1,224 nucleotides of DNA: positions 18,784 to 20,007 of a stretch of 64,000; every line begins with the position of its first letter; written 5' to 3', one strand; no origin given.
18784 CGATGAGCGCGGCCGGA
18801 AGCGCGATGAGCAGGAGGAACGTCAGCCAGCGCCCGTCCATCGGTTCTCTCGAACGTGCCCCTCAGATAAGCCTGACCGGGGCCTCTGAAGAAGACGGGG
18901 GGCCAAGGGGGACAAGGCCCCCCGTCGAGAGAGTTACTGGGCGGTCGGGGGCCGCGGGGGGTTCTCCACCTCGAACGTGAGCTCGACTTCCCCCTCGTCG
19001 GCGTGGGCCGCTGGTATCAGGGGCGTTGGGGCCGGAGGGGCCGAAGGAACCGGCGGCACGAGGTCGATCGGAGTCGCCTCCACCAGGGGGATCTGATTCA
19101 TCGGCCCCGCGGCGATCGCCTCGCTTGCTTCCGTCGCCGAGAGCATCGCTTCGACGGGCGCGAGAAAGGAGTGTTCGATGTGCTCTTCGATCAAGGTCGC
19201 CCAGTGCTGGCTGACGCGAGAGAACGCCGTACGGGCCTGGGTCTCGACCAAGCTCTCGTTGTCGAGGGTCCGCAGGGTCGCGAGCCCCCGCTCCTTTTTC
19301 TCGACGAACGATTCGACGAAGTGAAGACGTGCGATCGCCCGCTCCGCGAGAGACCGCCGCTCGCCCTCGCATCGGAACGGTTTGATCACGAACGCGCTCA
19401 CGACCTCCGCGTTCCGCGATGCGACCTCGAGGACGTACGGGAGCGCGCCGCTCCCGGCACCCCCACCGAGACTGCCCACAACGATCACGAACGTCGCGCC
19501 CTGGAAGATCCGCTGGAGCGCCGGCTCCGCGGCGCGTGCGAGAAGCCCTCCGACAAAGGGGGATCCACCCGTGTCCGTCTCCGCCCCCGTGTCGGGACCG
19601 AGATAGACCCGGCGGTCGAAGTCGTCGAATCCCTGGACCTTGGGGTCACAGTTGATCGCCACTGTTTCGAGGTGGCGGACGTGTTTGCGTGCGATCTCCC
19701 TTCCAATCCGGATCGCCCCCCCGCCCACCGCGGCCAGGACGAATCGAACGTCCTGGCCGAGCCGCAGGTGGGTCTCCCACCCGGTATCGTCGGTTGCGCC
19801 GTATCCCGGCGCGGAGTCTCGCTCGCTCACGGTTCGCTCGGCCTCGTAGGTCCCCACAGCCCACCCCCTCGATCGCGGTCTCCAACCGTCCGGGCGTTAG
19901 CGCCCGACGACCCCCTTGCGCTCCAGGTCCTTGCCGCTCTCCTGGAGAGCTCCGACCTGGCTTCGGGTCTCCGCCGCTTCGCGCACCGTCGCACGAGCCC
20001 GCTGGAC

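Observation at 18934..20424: C-terminally truncated FtsZ/tubulin-like GTPase encoded directly behind a two-domain ribbon-helix-helix protein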

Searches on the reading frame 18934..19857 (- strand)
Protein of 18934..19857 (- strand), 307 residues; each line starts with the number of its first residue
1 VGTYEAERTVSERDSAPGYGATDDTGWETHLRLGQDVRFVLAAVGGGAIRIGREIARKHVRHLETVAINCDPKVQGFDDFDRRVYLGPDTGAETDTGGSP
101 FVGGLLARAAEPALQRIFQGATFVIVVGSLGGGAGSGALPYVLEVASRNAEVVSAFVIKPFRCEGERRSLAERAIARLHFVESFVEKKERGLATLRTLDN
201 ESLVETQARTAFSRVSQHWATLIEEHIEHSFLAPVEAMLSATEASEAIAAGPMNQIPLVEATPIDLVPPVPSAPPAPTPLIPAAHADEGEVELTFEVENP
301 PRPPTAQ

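Call 3: search_protein_families(library=pfam, proteins=[window:18934-19857:-], max_evalue=1)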
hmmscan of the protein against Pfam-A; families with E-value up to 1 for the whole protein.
window:18934-19857:- (307 aa): 2 families
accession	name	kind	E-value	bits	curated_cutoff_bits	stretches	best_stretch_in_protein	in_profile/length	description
PF00091.31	Tubulin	-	3.9e-13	50.5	33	1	60-178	41-170/190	Tubulin/FtsZ family, GTPase domain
PF13809.12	Tubulin_2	-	0.019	14.7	27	1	121-140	161-180/356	Tubulin like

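Call 4: search_protein_families(library=ncbifam, proteins=[window:18934-19857:-], max_evalue=1)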
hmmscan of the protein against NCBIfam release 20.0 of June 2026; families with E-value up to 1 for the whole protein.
window:18934-19857:- (307 aa): 2 families
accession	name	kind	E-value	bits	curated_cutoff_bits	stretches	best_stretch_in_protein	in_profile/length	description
TIGR00065.1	ftsZ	equivalog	1.2e-19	70.9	295.2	1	42-179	23-161/353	cell division protein FtsZ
NF006597.0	PRK09134.1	equivalog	0.11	11.8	281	1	41-72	14-45/261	SDR family oxidoreductase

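Call 5: find_homologous_proteins(query=window:18934-19857:-, max_evalue=0.001)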
Query window:18934-19857:- (307 aa): 452 proteins with E <= 0.001 among 8000 candidates; the best 120 are listed.
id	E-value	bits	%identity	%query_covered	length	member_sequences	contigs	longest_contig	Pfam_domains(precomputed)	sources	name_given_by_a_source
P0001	5.5e-191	651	96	100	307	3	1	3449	PF00091.32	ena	-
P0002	5.2e-162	556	82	100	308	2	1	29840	PF00091.32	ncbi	-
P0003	2.6e-161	554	82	100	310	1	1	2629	PF00091.32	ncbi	-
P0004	6.7e-157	540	79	100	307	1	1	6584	PF00091.32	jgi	jgi:Tubulin/FtsZ family, GTPase domain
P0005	7.5e-156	536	79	100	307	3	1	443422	PF00091.32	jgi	jgi:hypothetical protein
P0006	1.3e-153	529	78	100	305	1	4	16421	PF00091.32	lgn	-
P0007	9.1e-153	526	78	100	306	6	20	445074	PF00091.32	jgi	-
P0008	5.3e-152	524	78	99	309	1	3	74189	PF00091.32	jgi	jgi:hypothetical protein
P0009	1.1e-151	522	76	100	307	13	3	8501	PF00091.32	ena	-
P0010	2.4e-151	521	78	100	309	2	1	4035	PF00091.32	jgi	jgi:hypothetical protein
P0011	4.1e-149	514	75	100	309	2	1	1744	PF00091.32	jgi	jgi:hypothetical protein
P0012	1.1e-148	513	75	99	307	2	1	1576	PF00091.32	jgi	jgi:hypothetical protein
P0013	2.1e-148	512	76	100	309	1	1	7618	PF00091.32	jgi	jgi:Tubulin/FtsZ family, GTPase domain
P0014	2.9e-146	505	75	99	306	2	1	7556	PF00091.32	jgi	jgi:hypothetical protein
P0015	4.4e-146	504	74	100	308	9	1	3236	PF00091.32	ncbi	-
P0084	2.6e-131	456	67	100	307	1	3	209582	PF00091.32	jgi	jgi:hypothetical protein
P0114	1.4e-128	447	71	100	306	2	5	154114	PF00091.32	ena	-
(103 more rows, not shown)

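Call 6: search_solved_structures(query=window:18934-19857:-, max_evalue=0.01, show_alignments=2)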
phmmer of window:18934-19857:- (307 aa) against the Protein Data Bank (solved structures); distinct sequences matched with E-value up to 0.01: 49.
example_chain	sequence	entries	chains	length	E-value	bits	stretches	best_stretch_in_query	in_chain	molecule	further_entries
5zue_A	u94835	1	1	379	1.1e-14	57.8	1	42-178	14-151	Cell division protein FtsZ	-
6ym1_A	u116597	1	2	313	1.4e-14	57.5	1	42-178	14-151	Cell division protein FtsZ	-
6y1u_A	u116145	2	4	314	1.5e-14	57.5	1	42-178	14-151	Cell division protein FtsZ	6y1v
6ym9_A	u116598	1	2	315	1.5e-14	57.5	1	42-178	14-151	Cell division protein FtsZ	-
1rlu_A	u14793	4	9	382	1.6e-14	57.4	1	42-178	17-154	Cell division protein ftsZ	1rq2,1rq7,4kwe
14uh_A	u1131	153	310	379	2.2e-14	56.8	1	42-178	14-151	Cell division protein FtsZ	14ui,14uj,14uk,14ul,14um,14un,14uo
22hq_A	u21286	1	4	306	5.1e-13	52.4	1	38-183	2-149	Cell division protein FtsZ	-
22hr_A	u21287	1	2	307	5.1e-13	52.4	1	38-183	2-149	Cell division protein FtsZ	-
6unx_A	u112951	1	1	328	5.3e-13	52.3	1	40-184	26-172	Cell division protein FtsZ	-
6umk_A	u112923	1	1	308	5.4e-13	52.3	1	41-184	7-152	Cell division protein FtsZ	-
8h1o_A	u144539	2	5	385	5.5e-13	52.3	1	33-183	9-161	Cell division protein FtsZ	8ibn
9isk_A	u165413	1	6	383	5.9e-13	52.2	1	33-183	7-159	Cell division protein FtsZ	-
6ll6_A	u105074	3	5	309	7.3e-13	51.9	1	42-183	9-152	Cell division protein FtsZ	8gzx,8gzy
4e6e_A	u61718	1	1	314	7.8e-13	51.8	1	42-179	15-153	Cell division protein ftsZ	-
1ofu_A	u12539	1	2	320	1.1e-12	51.3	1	40-196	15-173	CELL DIVISION PROTEIN FTSZ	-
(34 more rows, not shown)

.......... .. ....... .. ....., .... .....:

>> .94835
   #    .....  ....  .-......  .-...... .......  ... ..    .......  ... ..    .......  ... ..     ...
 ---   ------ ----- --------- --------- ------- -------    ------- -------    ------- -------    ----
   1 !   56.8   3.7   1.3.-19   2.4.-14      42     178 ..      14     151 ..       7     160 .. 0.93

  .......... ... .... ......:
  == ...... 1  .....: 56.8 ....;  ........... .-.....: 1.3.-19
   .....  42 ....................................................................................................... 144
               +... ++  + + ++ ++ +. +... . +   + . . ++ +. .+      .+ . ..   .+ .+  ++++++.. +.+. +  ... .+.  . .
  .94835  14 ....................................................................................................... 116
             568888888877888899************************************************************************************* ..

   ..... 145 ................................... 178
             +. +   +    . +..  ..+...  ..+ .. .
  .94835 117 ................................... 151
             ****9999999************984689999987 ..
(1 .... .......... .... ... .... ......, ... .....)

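Call 11: find_encoding_contigs(protein=P0005, flank=8000, max_places=2)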
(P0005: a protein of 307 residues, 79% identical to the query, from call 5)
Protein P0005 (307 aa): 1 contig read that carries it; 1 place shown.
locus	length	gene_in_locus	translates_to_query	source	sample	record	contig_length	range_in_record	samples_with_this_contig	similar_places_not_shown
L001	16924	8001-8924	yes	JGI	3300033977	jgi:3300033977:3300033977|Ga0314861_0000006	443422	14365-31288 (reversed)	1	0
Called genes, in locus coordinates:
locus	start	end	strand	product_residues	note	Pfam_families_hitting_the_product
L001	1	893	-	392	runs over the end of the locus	PF01676:Metalloenzyme, PF10143:PhosphMutase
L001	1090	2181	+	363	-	-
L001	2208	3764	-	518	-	PF07790:Pilin_N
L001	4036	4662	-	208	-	PF07790:Pilin_N (weak)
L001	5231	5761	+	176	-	PF05163:DinB, PF04978:MST, PF12867:DinB_2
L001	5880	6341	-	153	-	-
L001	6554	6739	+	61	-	-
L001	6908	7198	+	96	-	-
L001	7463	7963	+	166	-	-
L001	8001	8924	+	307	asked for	PF00091:Tubulin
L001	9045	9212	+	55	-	-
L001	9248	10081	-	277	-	PF09754:PAC2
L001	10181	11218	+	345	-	PF00752:XPG_N, PF00867:XPG_I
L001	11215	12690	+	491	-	PF07837:FTCD_N, PF02971:FTCD, PF04961:FTCD_C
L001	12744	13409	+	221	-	PF01872:RibD_C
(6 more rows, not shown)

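Call 12: find_encoding_contigs(protein=P0084, flank=8000, max_places=2)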
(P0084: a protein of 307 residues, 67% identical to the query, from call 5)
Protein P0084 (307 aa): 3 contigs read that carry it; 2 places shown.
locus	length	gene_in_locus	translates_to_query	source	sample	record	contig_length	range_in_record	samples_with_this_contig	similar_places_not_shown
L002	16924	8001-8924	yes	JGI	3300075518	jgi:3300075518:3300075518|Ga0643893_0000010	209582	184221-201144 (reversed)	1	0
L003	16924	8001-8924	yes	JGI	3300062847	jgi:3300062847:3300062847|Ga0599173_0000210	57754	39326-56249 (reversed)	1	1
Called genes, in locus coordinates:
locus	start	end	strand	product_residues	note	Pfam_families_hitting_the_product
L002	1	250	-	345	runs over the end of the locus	PF18093:Trm5_N (weak), PF25133:TYW2_N_2, PF02475:TRM5-TYW2_MTfase, PF05175:MTS (weak), PF13649:Methyltransf_25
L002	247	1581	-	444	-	PF01676:Metalloenzyme, PF10143:PhosphMutase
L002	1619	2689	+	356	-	-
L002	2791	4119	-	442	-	PF07790:Pilin_N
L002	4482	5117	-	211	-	PF07790:Pilin_N (weak)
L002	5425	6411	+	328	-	PF08240:ADH_N, PF00107:ADH_zinc_N (faint)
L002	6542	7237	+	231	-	-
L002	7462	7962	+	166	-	-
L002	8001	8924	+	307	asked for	PF00091:Tubulin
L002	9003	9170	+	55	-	-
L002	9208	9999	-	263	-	PF09754:PAC2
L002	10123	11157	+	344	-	PF00752:XPG_N, PF00867:XPG_I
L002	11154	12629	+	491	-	PF07837:FTCD_N, PF02971:FTCD, PF04961:FTCD_C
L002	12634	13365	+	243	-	PF01872:RibD_C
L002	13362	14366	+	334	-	PF01557:FAA_hydrolase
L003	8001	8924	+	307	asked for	PF00091:Tubulin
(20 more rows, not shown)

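Call 13: find_encoding_contigs(protein=P0114, flank=8000, max_places=2)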
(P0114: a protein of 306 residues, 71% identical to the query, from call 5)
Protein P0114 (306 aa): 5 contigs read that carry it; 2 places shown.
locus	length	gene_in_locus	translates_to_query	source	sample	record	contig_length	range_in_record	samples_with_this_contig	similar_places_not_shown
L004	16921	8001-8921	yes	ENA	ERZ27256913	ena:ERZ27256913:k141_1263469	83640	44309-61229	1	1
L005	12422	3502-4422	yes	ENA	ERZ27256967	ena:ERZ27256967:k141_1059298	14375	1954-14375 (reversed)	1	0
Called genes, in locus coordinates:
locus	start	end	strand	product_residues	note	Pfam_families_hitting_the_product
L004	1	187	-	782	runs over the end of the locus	PF01326:PPDK_N, PF00391:PEP-utilizers, PF02896:PEP-utilizers_C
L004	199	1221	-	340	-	PF18093:Trm5_N (weak), PF25133:TYW2_N_2, PF02475:TRM5-TYW2_MTfase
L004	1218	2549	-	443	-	PF01676:Metalloenzyme, PF10143:PhosphMutase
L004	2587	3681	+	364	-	-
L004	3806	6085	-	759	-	-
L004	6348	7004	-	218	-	PF07790:Pilin_N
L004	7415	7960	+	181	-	-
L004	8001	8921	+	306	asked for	PF00091:Tubulin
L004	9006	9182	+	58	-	-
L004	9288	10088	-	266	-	PF09754:PAC2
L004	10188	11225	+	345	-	PF00752:XPG_N, PF00867:XPG_I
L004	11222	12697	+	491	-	PF07837:FTCD_N, PF02971:FTCD, PF04961:FTCD_C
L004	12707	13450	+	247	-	PF01872:RibD_C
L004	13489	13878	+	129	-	-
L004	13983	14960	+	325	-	PF01557:FAA_hydrolase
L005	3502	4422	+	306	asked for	PF00091:Tubulin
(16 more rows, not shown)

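Call 24: search_protein_representatives(alignment_id=A1)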
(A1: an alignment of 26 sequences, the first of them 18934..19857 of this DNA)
Query: 26 sequences, 307 profile positions. Proteins with E-value up to 0.001 (for the whole library): 3456; up to 1e-10: 128; up to 1e-30: 20. The best 150 are listed.
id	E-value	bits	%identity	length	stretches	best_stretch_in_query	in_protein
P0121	2.5e-101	355.5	-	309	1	16-297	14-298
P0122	3.2e-88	312.4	-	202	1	101-306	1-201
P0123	6.3e-81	288.5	-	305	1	22-301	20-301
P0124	1.9e-79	283.6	-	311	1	32-305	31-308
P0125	6.1e-79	281.9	-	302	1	8-304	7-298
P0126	3.7e-77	276.1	-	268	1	5-223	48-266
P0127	2.1e-71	257.2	-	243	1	80-246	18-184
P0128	2.4e-59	217.6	-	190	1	142-284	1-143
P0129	6.3e-59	216.2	-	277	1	82-298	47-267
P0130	1.1e-57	212.1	-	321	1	18-239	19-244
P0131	1.7e-55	204.9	-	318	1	4-302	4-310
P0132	8.8e-50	186.2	-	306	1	4-283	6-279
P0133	1.8e-49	185.2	-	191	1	117-297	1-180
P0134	3.2e-49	184.3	-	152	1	158-306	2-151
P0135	4.1e-49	184.0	-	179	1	128-304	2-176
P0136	5.3e-49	183.6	-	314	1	28-301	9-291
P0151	2.2e-15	73.2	-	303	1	41-289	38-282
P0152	3.9e-15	72.4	-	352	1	39-179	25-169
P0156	9.6e-14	67.8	-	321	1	42-180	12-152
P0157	1.2e-13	67.5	-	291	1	42-170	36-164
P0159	1.2e-13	67.5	-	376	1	9-181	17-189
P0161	2.9e-13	66.2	-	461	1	39-179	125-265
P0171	1.6e-12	63.8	-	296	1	44-263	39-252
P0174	2.2e-12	63.4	-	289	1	41-264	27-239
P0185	6.3e-12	61.8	-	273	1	41-268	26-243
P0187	7.3e-12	61.6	-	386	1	18-207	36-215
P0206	2.5e-11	59.9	-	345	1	29-208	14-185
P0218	3.8e-11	59.3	-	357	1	40-179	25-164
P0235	7.0e-11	58.4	-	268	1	24-229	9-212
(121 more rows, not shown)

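Call 25: predict_structure(alignment_id=A1)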
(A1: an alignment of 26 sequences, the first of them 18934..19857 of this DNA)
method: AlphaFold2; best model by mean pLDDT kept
length: 307 residues; sequences in the alignment: 26
mean_pLDDT: 72.3   pTM: 0.66
mean pLDDT of the five models: 72.3, 70.5, 67.7, 67.1, 60.9
residues with pLDDT >= 90: 90; 70-90: 101; 50-70: 42; < 50: 74
segments of 3 or more residues with pLDDT < 50: 1-28, 254-270, 276-294, 296-301
pLDDT, mean of each block of 10 residues (from residue 1): 41 33 40 78 92 83 86 81 79 59 90 93 93 87 96 92 71 88 96 91 70 85 90 85 74 44 41 48 37 41 52
secondary structure, 60 per line:
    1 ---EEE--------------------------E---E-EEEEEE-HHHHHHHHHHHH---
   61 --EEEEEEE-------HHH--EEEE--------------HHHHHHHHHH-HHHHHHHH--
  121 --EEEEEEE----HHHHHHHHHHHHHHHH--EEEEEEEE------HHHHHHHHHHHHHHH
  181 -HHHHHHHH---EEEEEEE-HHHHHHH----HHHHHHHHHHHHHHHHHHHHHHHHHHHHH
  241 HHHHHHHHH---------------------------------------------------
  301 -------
elements in order: E4-6 E39-44 H46-57 E63-69 E82-85 H100-109 H111-118 E123-129 H134-149 E152-159 H166-180 H182-189 E193-199 H201-207 H212-249

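Call 28: search_protein_families(library=pfam, proteins=[P0121, P0124, P0130, P0132, P0136, P0151, P0171, P0174, P0185, P0235], max_evalue=0.01)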
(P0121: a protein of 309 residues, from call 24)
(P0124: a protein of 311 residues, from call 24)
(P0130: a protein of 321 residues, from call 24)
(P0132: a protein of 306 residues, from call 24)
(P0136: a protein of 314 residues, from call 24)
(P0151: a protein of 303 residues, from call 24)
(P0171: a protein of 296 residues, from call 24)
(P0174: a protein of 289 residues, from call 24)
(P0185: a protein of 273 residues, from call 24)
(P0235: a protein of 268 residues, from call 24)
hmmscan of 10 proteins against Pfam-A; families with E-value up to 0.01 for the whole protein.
P0121 (309 aa): 1 family
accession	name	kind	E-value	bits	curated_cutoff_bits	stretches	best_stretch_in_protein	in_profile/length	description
PF00091.31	Tubulin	-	2.5e-14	54.4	33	1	56-202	39-186/190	Tubulin/FtsZ family, GTPase domain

P0124 (311 aa): 1 family
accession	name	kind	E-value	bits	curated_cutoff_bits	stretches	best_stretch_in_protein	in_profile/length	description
PF00091.31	Tubulin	-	4.6e-12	47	33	1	38-167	2-158/190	Tubulin/FtsZ family, GTPase domain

P0130 (321 aa): 1 family
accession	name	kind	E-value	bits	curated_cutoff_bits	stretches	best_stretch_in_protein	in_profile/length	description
PF00091.31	Tubulin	-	1.7e-12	48.4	33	1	50-180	12-168/190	Tubulin/FtsZ family, GTPase domain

P0132 (306 aa): 1 family
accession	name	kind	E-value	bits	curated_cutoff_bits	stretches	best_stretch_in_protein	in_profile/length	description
PF00091.31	Tubulin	-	0.00032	21.5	33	1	116-180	102-173/190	Tubulin/FtsZ family, GTPase domain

P0136 (314 aa): 1 family
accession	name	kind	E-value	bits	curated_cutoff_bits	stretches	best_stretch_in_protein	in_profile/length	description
PF00091.31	Tubulin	-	2.9e-10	41.2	33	1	21-155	3-161/190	Tubulin/FtsZ family, GTPase domain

P0151 (303 aa): 1 family
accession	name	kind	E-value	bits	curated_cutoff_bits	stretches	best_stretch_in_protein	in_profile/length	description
PF00091.31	Tubulin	-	5.5e-18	66.4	33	1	38-197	4-187/190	Tubulin/FtsZ family, GTPase domain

P0171 (296 aa): 1 family
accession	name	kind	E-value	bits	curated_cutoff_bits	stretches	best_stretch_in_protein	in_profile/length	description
PF00091.31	Tubulin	-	1.2e-17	65.2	33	1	30-192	1-187/190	Tubulin/FtsZ family, GTPase domain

P0174 (289 aa): 1 family
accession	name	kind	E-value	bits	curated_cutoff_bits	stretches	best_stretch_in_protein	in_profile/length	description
PF00091.31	Tubulin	-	7.8e-32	111.5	33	1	26-181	3-189/190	Tubulin/FtsZ family, GTPase domain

P0185 (273 aa): 1 family
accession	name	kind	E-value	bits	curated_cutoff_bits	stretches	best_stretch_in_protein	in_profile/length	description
PF00091.31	Tubulin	-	4.4e-42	145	33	1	23-182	1-189/190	Tubulin/FtsZ family, GTPase domain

P0235 (268 aa): 1 family
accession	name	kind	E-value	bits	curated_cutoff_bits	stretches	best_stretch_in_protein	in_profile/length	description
PF00091.31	Tubulin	-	9.3e-36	124.3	33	1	23-175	2-189/190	Tubulin/FtsZ family, GTPase domain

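Call 29: fold_search(model_id=the predicted structure, library=pdb)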
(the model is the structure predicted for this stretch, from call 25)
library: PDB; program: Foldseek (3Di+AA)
matches with E <= 10: 1930; with E <= 0.001: 274
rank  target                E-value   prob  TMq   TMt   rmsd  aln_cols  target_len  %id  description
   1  8h1o_A                2.3e-11  1.00  0.52  0.51   3.1       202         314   24  Cryo-EM structure of KpFtsZ-monobody double helical tube (released 2023-08-02)
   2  6ll6                  9.4e-11  1.00  0.48  0.49   3.1       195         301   26  Crsyal structure of EcFtsZ (residues 11-316) (released 2020-02-26)
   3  6y1v_A                1.1e-10  1.00  0.48  0.49   3.3       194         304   25  Mycobacterium tuberculosis FtsZ-GTP-gamma-S in complex with 4-hydroxycoumarin (released 2021-06-09)
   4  5h5h                  1.3e-10  1.00  0.54  0.55   2.7       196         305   20  Staphylococcus aureus FtsZ-GDP R29A mutant in T state (released 2017-05-24)
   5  1rlu_A                1.8e-10  1.00  0.50  0.50   3.1       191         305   26  Mycobacterium tuberculosis FtsZ in complex with GTP-gamma-S (released 2004-08-31)
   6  6yd1                  2.1e-10  1.00  0.52  0.52   3.6       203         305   20  SaFtsZ-DFMBA (released 2021-07-28)
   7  5v68_C                2.3e-10  1.00  0.51  0.53   3.5       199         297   25  Crystal structure of cell division protein FtsZ from Mycobacterium tuberculosis bounded via the T9 loop (released 2017-03-29)
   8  4e6e                  2.5e-10  1.00  0.49  0.50   3.2       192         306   24  Crystal structure of a putative cell division protein FtsZ (Tfu_1113) from Thermobifida fusca YX-ER1 at 2.22 A resolutio (released 2012-06-06)
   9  6ym1_A                2.8e-10  1.00  0.48  0.50   2.7       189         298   26  Mycobacterium tuberculosis FtsZ in complex with GDP (released 2021-04-14)
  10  2q1x_A                2.9e-10  1.00  0.48  0.49   3.1       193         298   25  Crystal Structure of cell division protein FtsZ from Mycobacterium tuberculosis in complex with citrate. (released 2008-05-06)
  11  1rq7_B                3.5e-10  1.00  0.46  0.48   3.5       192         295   24  MYCOBACTERIUM TUBERCULOSIS FTSZ IN COMPLEX WITH GDP (released 2004-08-31)
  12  6ym9_A                3.8e-10  1.00  0.50  0.49   3.1       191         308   26  Mycobacterium tuberculosis FtsZ in complex with GTP-gamma-S (released 2021-04-21)
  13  5v68_F                4.0e-10  1.00  0.50  0.51   3.0       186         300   26  Crystal structure of cell division protein FtsZ from Mycobacterium tuberculosis bounded via the T9 loop (released 2017-03-29)
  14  5zue                  4.0e-10  1.00  0.51  0.51   2.9       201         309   25  GTP-bound, double-stranded, curved FtsZ protofilament structure (released 2018-07-04)
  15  7oja                  4.2e-10  1.00  0.51  0.51   3.3       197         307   21  SaFtsZ(D210N) complexed with GDP (released 2022-03-02)
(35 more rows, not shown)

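Call 30: find_encoding_contigs(protein=P0185, flank=6000, max_places=2)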
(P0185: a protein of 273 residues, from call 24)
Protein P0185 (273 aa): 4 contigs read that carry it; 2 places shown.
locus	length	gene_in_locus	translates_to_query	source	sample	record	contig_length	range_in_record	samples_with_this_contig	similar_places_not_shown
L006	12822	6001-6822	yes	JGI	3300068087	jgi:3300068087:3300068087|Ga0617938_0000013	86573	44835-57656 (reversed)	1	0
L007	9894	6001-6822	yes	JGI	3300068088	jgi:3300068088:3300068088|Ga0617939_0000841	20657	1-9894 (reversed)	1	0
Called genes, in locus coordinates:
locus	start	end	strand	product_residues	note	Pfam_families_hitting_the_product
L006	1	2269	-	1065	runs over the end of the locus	PF03176:MMPL, PF00873:ACR_tran (weak), PF03176:MMPL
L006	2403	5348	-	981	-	PF00133:tRNA-synt_1, PF09334:tRNA-synt_1g (weak), PF08264:Anticodon_1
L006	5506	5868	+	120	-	PF01402:RHH_1 (faint)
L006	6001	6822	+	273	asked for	PF00091:Tubulin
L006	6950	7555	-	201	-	PF01558:POR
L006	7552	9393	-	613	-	PF01855:POR_N, PF02775:TPP_enzyme_C, PF13237:Fer4_10 (faint), PF00037:Fer4 (weak)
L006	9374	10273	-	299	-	PF02775:TPP_enzyme_C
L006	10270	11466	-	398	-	PF01855:POR_N, PF17147:PFOR_II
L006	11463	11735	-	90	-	PF12797:Fer4_2 (faint), PF00037:Fer4 (weak), PF13237:Fer4_10, PF14697:Fer4_21, PF12838:Fer4_7 (weak), PF13187:Fer4_9 (weak), PF00037:Fer4, PF12837:Fer4_6 (weak), +3 more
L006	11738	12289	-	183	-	PF01558:POR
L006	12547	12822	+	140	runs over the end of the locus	PF01877:RNA_binding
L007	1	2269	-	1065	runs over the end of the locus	PF03176:MMPL, PF00873:ACR_tran (weak), PF03176:MMPL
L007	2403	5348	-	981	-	PF00133:tRNA-synt_1, PF09334:tRNA-synt_1g (weak), PF08264:Anticodon_1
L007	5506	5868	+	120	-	PF01402:RHH_1 (faint)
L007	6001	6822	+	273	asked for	PF00091:Tubulin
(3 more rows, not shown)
